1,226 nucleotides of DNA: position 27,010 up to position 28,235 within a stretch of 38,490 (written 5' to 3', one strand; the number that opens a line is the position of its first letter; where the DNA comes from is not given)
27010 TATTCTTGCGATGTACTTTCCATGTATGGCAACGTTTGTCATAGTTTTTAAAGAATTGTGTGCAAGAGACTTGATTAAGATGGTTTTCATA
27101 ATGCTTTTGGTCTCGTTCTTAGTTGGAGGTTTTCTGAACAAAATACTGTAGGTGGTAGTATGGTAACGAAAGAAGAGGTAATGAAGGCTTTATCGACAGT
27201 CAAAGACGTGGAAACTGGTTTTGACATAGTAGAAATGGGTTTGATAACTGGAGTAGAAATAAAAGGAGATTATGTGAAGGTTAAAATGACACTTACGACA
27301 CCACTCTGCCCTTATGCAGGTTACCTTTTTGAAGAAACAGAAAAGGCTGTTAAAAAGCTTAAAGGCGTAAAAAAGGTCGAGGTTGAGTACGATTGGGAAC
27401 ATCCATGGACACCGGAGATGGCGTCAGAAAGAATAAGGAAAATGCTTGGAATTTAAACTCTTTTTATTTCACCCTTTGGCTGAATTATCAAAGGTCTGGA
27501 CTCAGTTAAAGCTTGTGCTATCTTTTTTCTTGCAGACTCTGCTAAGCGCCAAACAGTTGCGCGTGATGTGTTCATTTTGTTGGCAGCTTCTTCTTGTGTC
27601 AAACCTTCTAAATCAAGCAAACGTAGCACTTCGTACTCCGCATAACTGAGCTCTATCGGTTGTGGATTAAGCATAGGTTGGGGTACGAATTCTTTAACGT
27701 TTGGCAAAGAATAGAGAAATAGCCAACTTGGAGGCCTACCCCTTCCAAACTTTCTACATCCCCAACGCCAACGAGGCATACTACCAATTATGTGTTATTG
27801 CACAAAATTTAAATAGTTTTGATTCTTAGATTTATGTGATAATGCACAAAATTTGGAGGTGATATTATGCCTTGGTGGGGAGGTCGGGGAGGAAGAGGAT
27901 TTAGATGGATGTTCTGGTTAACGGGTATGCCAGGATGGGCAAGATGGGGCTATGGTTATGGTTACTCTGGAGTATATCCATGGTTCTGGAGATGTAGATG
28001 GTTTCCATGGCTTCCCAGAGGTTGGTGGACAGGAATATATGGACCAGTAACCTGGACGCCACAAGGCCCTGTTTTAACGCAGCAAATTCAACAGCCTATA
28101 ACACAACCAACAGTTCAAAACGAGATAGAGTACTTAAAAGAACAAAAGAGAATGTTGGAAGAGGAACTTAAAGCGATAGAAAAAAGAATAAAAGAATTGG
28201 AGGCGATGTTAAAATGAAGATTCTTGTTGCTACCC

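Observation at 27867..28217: Extreme tryptophan-rich low-complexity protein (13 Trp in the first 63 residues) as first gene of the operon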

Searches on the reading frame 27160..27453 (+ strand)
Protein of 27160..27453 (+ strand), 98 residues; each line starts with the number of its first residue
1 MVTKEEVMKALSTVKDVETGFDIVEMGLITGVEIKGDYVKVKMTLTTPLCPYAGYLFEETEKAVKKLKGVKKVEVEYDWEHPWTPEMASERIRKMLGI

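Call 3: search_protein_families(library=pfam, proteins=[window:27160-27453:+], max_evalue=0.1)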
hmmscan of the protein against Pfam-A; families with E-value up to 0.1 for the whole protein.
window:27160-27453:+ (98 aa): 3 families
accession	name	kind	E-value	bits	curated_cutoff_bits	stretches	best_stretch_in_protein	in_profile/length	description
PF01883.24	FeS_assembly_P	-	2.1e-20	73.2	23.5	1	4-75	1-71/73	Iron-sulfur cluster assembly protein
PF00403.32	HMA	-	0.0063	17.3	24.8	0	61-78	17-34/62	Heavy-metal-associated domain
PF08478.15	POTRA_1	-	0.076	13.8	23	0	58-79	37-58/69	POTRA domain, FtsQ-type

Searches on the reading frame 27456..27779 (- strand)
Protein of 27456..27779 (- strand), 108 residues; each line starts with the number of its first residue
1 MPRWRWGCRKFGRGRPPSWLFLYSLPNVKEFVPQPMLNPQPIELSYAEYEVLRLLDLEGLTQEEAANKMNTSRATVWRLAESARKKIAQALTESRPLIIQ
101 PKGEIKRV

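Call 3: search_protein_families(library=pfam, proteins=[window:27456-27779:-], max_evalue=0.1)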
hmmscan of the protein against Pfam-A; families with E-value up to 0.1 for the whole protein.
window:27456-27779:- (108 aa): 17 families
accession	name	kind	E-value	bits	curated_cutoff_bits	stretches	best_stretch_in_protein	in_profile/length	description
PF02001.22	DUF134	-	5.8e-21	75.3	27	1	13-106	4-96/98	Protein of unknown function DUF134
PF04545.22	Sigma70_r4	-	1e-06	28.6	24.1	1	44-87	5-48/50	Sigma-70, region 4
PF08281.18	Sigma70_r4_2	-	1.9e-06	27.8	25.7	1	48-87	15-54/54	Sigma-70, region 4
PF07638.17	Sigma70_ECF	-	5.8e-05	23.5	21.1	1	47-92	139-184/185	ECF sigma factor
PF22233.2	PhyR_sigma-like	-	0.001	19.3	27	1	54-89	14-49/50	Response regulator PhyR, sigma-like domain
PF13551.12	HTH_29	-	0.004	17.7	28.1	1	50-95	3-47/64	Winged helix-turn helix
PF13384.12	HTH_23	-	0.004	17.4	24.6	1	50-79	9-37/50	Homeodomain-like domain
PF13518.12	HTH_28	-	0.017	15.6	25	1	50-76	4-29/52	Helix-turn-helix domain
PF01381.28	HTH_3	-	0.023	15.1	23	1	54-76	4-26/55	Helix-turn-helix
PF12802.13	MarR_2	-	0.028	15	27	1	44-81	3-42/61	MarR family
PF20432.4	Xre-like-HTH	-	0.032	15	25.8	1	51-81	15-44/63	Antitoxin Xre-like helix-turn-helix domain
PF12728.13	HTH_17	-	0.037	14.7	27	1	60-82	2-24/51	Helix-turn-helix domain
PF13560.12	HTH_31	-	0.047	14.4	27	1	59-79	14-34/64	Helix-turn-helix domain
PF08279.18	HTH_11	-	0.047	14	25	0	51-78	5-34/55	HTH domain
PF00196.25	GerE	-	0.048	13.7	23.5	1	44-79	3-37/57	Bacterial regulatory proteins, luxR family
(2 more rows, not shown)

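Call 4: search_protein_families(library=ncbifam, proteins=[window:27456-27779:-], max_evalue=0.1)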
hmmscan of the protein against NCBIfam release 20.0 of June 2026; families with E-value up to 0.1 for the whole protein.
window:27456-27779:- (108 aa): 31 families (the best 25 are shown)
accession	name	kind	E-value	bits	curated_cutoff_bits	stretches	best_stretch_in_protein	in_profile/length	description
NF003257.0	PRK04217.1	equivalog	6.9e-28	97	115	1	5-104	4-103/110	hypothetical protein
TIGR02937.1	sigma70-ECF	superfamily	4e-07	29.8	42.9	1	43-91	117-165/165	sigma-70 family RNA polymerase sigma factor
TIGR02959.1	SigZ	equivalog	6.2e-05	22.9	168.65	1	43-104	100-161/170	RNA polymerase sigma factor SigZ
NF003055.0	PRK03975.1-2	equivalog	9.6e-05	22.2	122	1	51-90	17-55/140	putative transcriptional regulator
NF007215.0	PRK09637.1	equivalog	0.00019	21.5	212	1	43-105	106-168/181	RNA polymerase sigma factor SigZ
NF006623.1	PRK09191.1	subfamily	0.0014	18.4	240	1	44-99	89-143/258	PhyR family response regulator anti-anti-sigma factor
NF058625.1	sigma_PG0214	equivalog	0.0015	18.2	130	1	43-93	113-163/170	GFO_1088 family ECF-type sigma factor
TIGR03001.1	Sig-70_gmx1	subfamily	0.0021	17.4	154.6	1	44-90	162-208/244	RNA polymerase sigma-70 factor, Myxococcales family 1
NF003057.0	PRK03975.1-5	subfamily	0.0028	17.3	168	1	49-90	11-51/134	putative transcriptional regulator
NF005385.0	PRK06930.1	subfamily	0.0037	17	136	1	44-94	115-165/170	positive control sigma-like factor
NF053881.1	TransRegDeoRBac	equivalog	0.0049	16.1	420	1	50-86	11-47/311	DNA-binding transcriptional repressor DeoR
NF003056.0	PRK03975.1-4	equivalog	0.0063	16.3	115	1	50-91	13-53/145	putative transcriptional regulator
TIGR02985.1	Sig70_bacteroi1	subfamily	0.0065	16.7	126.4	1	44-91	115-162/162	RNA polymerase sigma-70 factor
TIGR02999.1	Sig-70_X6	subfamily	0.0066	16.3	126.15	1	50-91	141-182/183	ECF-type sigma factor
NF033545.0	transpos_IS630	equivalog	0.0071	15.8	100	1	53-93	6-46/299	IS630 family transposase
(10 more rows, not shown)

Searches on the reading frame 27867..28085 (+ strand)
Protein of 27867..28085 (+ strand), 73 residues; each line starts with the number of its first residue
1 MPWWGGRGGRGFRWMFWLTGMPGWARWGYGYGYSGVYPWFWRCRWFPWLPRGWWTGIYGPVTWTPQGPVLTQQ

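Call 28: search_protein_families(library=pfam, proteins=[window:27867-28085:+], max_evalue=1)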
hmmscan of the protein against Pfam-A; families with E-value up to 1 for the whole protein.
seq(73 aa): 0 families

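Call 40: search_protein_representatives(protein=window:27867-28073:+)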
Query: 69 residues. Proteins with E-value up to 0.001 (for the whole library): 17; up to 1e-10: 3; up to 1e-30: 0. The best 17 are listed.
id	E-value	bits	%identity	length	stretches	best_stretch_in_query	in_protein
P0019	3.4e-14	68.9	74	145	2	33-68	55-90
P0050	8.6e-14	67.6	65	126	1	7-69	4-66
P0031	1.7e-12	63.5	69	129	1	9-69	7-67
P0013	1.7e-10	57.0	66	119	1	1-69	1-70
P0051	3.8e-09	52.6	63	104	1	8-58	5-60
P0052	5.3e-09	52.2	75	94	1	3-68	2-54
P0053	1.4e-06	44.4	76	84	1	18-69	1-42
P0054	1.6e-06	44.2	67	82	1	8-60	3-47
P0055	1.9e-06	44.0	60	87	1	6-54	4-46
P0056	9.6e-06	41.7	59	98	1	26-69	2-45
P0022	1.4e-05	41.2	75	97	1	9-69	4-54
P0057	3.1e-05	40.0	65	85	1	9-63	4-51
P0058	3.9e-05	39.8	56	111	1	8-68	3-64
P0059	1.8e-04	37.6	70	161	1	30-69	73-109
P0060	1.8e-04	37.6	73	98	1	25-60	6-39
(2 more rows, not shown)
